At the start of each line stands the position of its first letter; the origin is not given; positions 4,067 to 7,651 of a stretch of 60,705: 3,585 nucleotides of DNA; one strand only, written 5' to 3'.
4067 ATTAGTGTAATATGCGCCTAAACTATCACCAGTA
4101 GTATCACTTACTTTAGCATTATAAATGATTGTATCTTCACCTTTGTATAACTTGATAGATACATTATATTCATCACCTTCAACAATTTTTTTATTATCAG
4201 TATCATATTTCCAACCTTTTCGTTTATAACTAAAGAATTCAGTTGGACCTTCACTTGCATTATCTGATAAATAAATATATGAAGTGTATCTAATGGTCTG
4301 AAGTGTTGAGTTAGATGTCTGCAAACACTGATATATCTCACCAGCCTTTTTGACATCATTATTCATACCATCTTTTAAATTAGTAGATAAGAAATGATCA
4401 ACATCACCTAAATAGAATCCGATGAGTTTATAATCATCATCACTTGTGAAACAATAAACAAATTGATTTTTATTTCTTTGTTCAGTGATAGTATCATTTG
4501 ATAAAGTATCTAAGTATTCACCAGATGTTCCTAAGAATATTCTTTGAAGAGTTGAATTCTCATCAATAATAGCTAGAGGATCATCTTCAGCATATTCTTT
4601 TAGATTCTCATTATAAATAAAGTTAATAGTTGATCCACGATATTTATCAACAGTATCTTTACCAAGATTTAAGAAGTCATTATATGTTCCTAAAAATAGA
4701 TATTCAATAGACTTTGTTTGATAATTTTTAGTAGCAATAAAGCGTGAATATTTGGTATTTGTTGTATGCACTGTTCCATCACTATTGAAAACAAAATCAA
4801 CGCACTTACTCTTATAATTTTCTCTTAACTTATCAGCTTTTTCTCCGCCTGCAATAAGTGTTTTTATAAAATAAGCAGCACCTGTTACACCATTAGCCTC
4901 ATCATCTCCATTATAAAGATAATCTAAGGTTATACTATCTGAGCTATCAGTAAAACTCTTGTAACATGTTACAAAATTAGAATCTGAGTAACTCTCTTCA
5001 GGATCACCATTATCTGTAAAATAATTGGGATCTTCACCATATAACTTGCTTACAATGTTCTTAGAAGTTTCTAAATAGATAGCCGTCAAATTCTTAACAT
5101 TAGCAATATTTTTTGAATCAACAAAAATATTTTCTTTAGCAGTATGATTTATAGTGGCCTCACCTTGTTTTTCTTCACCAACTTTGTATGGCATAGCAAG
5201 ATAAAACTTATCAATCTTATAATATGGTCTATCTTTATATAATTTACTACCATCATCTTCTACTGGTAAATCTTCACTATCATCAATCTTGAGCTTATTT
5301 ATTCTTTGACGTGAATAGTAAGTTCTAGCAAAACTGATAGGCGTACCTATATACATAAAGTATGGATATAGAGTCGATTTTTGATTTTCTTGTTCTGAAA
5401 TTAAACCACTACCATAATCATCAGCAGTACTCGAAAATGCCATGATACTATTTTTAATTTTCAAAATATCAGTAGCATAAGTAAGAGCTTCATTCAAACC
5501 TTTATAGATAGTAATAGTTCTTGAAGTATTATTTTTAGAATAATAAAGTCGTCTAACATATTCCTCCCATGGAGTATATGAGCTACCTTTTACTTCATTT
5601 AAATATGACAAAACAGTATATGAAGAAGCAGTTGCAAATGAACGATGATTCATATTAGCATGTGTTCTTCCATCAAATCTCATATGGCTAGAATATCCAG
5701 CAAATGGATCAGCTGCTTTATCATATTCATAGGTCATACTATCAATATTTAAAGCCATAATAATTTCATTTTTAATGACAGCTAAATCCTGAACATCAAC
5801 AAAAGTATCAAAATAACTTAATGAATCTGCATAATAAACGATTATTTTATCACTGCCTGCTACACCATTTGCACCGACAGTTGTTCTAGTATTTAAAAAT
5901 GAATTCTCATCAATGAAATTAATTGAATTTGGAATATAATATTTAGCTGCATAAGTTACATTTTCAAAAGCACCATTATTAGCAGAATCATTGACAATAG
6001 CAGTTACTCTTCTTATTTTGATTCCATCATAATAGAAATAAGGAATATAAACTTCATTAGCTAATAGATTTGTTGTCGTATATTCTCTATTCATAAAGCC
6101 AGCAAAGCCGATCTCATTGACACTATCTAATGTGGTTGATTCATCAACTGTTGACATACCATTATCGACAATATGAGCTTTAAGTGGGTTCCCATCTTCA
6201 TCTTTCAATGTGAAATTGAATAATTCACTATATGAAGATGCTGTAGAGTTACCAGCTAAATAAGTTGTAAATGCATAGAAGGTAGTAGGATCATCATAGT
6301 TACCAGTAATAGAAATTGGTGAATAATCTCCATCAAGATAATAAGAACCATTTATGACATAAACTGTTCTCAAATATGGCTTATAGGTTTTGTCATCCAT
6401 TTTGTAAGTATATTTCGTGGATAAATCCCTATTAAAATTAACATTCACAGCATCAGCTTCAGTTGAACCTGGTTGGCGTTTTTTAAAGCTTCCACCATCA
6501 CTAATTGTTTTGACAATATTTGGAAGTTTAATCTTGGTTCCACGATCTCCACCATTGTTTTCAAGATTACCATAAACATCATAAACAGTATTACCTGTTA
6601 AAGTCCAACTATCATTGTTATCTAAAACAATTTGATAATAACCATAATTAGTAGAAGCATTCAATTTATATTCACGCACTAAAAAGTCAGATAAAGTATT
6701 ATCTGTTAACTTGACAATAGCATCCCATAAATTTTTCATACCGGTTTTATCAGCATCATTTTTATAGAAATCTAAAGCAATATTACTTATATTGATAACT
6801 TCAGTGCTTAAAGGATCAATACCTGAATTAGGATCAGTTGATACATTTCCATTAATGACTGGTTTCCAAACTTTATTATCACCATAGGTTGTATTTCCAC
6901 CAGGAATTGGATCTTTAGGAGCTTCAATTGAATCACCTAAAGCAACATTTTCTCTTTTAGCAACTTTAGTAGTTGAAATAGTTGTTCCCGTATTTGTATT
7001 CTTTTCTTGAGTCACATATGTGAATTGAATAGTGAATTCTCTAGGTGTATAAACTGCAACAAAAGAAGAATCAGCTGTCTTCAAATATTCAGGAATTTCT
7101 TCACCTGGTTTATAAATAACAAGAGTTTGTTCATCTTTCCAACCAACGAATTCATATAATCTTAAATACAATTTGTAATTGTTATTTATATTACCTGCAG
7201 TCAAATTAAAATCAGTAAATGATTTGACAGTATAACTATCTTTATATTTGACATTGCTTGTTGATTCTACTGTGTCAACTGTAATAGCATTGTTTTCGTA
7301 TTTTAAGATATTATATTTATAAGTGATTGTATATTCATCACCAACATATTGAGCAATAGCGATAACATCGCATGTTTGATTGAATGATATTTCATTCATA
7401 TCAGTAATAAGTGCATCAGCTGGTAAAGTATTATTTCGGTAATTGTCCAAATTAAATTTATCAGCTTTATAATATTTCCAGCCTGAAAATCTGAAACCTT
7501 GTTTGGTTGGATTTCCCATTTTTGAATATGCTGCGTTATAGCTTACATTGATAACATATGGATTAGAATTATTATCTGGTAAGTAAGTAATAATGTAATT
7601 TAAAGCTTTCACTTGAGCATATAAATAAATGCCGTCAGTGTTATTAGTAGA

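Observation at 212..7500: ~2400-aa unassigned C-terminal region of the 4079-aa lipoprotein, with a recurring [FY]-L-G-[TSD] motif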

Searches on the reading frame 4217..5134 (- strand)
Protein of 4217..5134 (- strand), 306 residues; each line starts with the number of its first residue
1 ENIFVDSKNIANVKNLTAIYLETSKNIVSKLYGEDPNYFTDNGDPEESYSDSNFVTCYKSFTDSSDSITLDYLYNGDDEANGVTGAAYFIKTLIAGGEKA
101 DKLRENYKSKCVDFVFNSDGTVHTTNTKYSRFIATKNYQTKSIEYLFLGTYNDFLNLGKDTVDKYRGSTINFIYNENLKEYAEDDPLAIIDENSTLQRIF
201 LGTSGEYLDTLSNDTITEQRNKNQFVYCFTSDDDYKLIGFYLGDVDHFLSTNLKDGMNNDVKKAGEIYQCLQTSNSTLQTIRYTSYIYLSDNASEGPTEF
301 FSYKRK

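Call 80: predict_structure(alignment_id=A4)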
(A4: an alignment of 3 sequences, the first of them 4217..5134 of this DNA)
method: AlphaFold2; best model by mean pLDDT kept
length: 306 residues; sequences in the alignment: 3
mean_pLDDT: 59.4   pTM: 0.64
mean pLDDT of the five models: 59.4, 55.8, 54.4, 53.8, 48.5
residues with pLDDT >= 90: 0; 70-90: 120; 50-70: 72; < 50: 114
segments of 3 or more residues with pLDDT < 50: 1-31, 33-57, 59-71, 116-128, 254-265, 289-306
pLDDT, mean of each block of 10 residues (from residue 1): 33 36 43 40 32 43 39 55 73 83 73 50 47 68 75 79 77 75 77 84 78 73 76 73 68 48 50 54 52 40 38
secondary structure, 60 per line:
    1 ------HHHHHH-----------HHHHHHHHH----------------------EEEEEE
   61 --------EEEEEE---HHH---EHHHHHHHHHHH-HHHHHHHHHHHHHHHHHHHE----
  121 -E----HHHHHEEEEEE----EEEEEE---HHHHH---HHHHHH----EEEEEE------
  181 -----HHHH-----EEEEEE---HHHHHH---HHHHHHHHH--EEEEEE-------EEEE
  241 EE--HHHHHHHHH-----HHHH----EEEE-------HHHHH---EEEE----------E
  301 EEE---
elements in order: H7-12 H24-32 E55-60 E69-74 H85-95 H97-115 H127-131 E132-137 E142-147 H151-155 H159-164 E169-174 H186-189 E195-200 H204-209 H213-221 E224-229 E237-242 H245-253 H259-262 E267-270 H278-282 E286-289 E300-303
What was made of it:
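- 4217..5089 (-): aa 2455-2745: run of about six strand-strand-helix units of 37-56 aa, with starts 37-76 aa apart. The second strand of each ends in h-[YF]-L-[GDE]-[TSD]. AlphaFold crop secondary structure (call 80).
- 4385..4897 (-): aa 2519-2689: the only part modelled with useful confidence (block means pLDDT 47-84, above 68 outside aa 2549-2568). Call 80.
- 4667..4696 (-): Motif copy 1, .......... (aa 2586-2595). Strand E142-147, Gly149, helix H151-155 in the crop model (call 80).
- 4508..4537 (-): Motif copy 2, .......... (aa 2639-2648). Strand E195-200, Gly202, helix H204-209 (call 80).
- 4385..4414 (-): Motif copy 3, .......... (aa 2680-2689). Strand E237-242, Gly243, helix H245-253 (call 80).
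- On BspA-type LRR (Pfam LRR_5, PF13306): Caveat: the model is only moderately confident (pLDDT 59, call 80), and other parts of the region could not be modelled.
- On PQQ/BamB-type beta-propeller: Helices are predicted after each motif (call 80).
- It shows strand, Gly, helix at all three tandem motifs (call 80). AlphaFold places helices immediately after the Gly in all three copies, at pLDDT 70-84 (call 80).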

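Call 82: fold_search(model_id=the predicted structure, library=pdb)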
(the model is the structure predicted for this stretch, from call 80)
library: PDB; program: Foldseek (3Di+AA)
matches with E <= 10: 43; with E <= 0.001: 0
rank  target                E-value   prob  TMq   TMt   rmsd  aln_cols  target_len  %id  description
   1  1u1w_B                2.1e+00  0.02  0.14  0.15  20.1       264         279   12  Structure and function of phenazine-biosynthesis protein PhzF from Pseudomonas fluorescens 2-79 (released 2004-11-02)
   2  4v61_AC               2.4e+00  0.02  0.13  0.16  19.2       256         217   11  Homology model for the Spinach chloroplast 30S subunit fitted to 9.4A cryo-EM map of the 70S chlororibosome. (released 2014-07-09)
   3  3vx8_D                2.9e+00  0.02  0.14  0.14  13.9       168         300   11  Crystal structure of Arabidopsis thaliana Atg7NTD-Atg3 complex (released 2012-11-14)
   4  7r7g_A                3.1e+00  0.04  0.11  0.07   6.3        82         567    7  Synechococcus Olefin Synthase FAAL domain A229I/R336A in complex with palmitoyl adenylate and pyrophosphate (released 2022-07-06)
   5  8suw_P                3.5e+00  0.01  0.10  0.07  12.4       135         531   10  E. coli SIR2-HerA complex (dodecamer SIR2 bound 4 protomers of HerA) (released 2024-03-27)
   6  8g1r_A                3.9e+00  0.01  0.10  0.09  26.8       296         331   14  A Vibrio cholerae viral satellite enables efficient horizontal transfer by using an external scaffold to assemble hija (released 2024-01-17)
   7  9pd3_P                4.2e+00  0.01  0.06  0.12  10.4        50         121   10  NER dual incision complex - DuIS (released 2026-02-18)
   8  5iqr_h                4.4e+00  0.02  0.10  0.13  12.6       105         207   15  Structure of RelA bound to the 70S ribosome (released 2016-05-04)
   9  8eq3_A                5.3e+00  0.03  0.10  0.07   4.5        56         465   12  Escherichia coli pyruvate kinase A301T (released 2023-01-18)
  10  5wlc_L7               5.3e+00  0.01  0.13  0.19  13.7       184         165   10  The complete structure of the small subunit processome (released 2017-09-27)
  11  9e5z_F                5.6e+00  0.03  0.09  0.10   4.9        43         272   12  Cryo-EM structure of COP9 signalosome (released 2025-12-03)
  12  7r7e_A                6.0e+00  0.02  0.12  0.07   6.3        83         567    7  Synechococcus Olefin Synthase FAAL domain in complex with AMP and pyrophosphate (released 2022-07-06)
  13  3psj                  6.0e+00  0.01  0.08  0.11  10.2        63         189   16  Crystal Structure of the Spt6 Tandem SH2 Domain from Saccharomyces cerevisiae, Form Se-Spt6 (1247-1451) (released 2011-03-30)
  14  8eq3_B                6.4e+00  0.03  0.10  0.07   4.5        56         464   12  Escherichia coli pyruvate kinase A301T (released 2023-01-18)
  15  8eds_B                6.4e+00  0.03  0.10  0.07   4.5        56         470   12  Escherichia coli pyruvate kinase (PykF) P70Q (released 2022-11-16)
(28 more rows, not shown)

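Call 85: fold_search(model_id=the predicted structure, library=viral)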
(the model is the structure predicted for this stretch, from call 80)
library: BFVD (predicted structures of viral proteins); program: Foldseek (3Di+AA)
matches with E <= 10: 63; with E <= 0.001: 0
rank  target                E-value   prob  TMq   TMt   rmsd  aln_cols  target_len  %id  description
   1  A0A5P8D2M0            9.2e-01  0.04  0.15  0.16  19.9       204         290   10  (no name in the UniProt tables at hand)
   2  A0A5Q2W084            1.0e+00  0.08  0.13  0.16   5.9        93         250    9  (no name in the UniProt tables at hand)
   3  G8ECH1                1.2e+00  0.02  0.12  0.13  20.6       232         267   13  (no name in the UniProt tables at hand)
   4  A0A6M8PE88            1.3e+00  0.02  0.08  0.11  17.4       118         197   12  (no name in the UniProt tables at hand)
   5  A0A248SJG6            1.4e+00  0.04  0.19  0.22  11.8       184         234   14  (no name in the UniProt tables at hand)
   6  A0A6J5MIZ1            1.5e+00  0.01  0.13  0.14  25.4       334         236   12  Uncharacterized protein [uncultured Caudovirales phage]
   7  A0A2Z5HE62            1.7e+00  0.06  0.12  0.14  13.7        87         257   14  (no name in the UniProt tables at hand)
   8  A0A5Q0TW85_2          1.7e+00  0.01  0.12  0.05  20.0       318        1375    9  RNA-dependent RNA polymerase (Fragment) [Forneby virus]
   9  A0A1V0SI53            2.0e+00  0.04  0.10  0.08  10.0        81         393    7  Endonuclease/exonuclease/phosphatase family protein [Klosneuvirus KNV1]
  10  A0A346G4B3            2.3e+00  0.01  0.10  0.09  16.3       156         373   12  (no name in the UniProt tables at hand)
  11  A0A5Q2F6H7            2.5e+00  0.02  0.10  0.09  18.2       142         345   13  Uncharacterized protein [Serratia phage JS26]
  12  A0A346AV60            2.7e+00  0.03  0.09  0.10  10.9        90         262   13  (no name in the UniProt tables at hand)
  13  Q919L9                2.7e+00  0.01  0.12  0.10  15.2       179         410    8  Uncharacterized protein [Culex nigripalpus nucleopolyhedrovirus (isolate Florida/1997)]
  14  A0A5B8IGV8            2.7e+00  0.01  0.10  0.04  26.5       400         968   11  Uncharacterized protein [Mimiviridae sp. ChoanoV1]
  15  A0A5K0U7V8            2.9e+00  0.02  0.08  0.04  11.2        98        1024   12  Insulin-degrading enzyme-like 1, peroxisomal [Yasminevirus sp. GU-2018]
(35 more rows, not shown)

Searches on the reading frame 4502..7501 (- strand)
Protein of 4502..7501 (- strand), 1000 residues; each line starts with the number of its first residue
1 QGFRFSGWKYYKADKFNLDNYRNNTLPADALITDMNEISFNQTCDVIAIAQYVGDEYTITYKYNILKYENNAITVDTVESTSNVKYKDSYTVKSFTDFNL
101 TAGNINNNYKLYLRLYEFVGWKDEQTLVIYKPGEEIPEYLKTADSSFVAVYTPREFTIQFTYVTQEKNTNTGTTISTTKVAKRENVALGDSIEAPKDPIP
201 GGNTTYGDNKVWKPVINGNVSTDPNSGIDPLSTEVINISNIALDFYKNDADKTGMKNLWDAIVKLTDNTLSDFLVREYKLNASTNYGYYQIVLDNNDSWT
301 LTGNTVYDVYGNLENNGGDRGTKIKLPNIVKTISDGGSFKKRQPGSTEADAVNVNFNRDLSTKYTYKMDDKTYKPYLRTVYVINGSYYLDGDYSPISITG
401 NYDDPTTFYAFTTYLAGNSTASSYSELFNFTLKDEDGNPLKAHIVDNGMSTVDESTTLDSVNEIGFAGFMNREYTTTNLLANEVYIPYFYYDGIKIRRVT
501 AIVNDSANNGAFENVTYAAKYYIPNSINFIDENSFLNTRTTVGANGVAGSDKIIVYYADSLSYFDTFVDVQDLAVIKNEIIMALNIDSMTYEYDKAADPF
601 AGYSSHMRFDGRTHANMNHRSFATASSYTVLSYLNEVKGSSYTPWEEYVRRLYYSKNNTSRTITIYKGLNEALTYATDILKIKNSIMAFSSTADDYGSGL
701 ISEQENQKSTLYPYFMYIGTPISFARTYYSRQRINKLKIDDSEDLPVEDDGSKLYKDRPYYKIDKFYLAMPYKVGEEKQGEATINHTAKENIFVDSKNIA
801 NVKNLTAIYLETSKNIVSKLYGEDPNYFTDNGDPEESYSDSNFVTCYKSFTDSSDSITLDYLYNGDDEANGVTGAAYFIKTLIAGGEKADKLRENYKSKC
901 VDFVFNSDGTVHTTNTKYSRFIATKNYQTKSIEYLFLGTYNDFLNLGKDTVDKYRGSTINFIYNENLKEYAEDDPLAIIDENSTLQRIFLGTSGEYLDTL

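Call 7: search_protein_families(library=pfam, proteins=[window:4502-7501:-], max_evalue=1)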
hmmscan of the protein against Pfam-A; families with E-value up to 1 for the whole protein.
window:4502-7501:- (1000 aa): 2 families
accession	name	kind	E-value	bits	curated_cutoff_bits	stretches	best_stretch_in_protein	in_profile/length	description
PF13306.12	LRR_5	-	0.0056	17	27.7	1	456-538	17-101/127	BspA type Leucine rich repeat region (6 copies)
PF16900.11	REPA_OB_2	-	0.097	13.1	27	1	32-75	1-44/98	Replication protein A OB domain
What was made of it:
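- On BspA-type LRR (Pfam LRR_5, PF13306): 17.0 bits, E=0.0056, at aa 2106-2188 only (call 7).
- Sub-threshold LRR_5 at aa 2106-2188 (call 7).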

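Call 8: search_protein_families(library=ncbifam, proteins=[window:4502-7501:-], max_evalue=1)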
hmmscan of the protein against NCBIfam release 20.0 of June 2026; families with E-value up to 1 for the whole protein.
window:4502-7501:- (1000 aa): 0 families
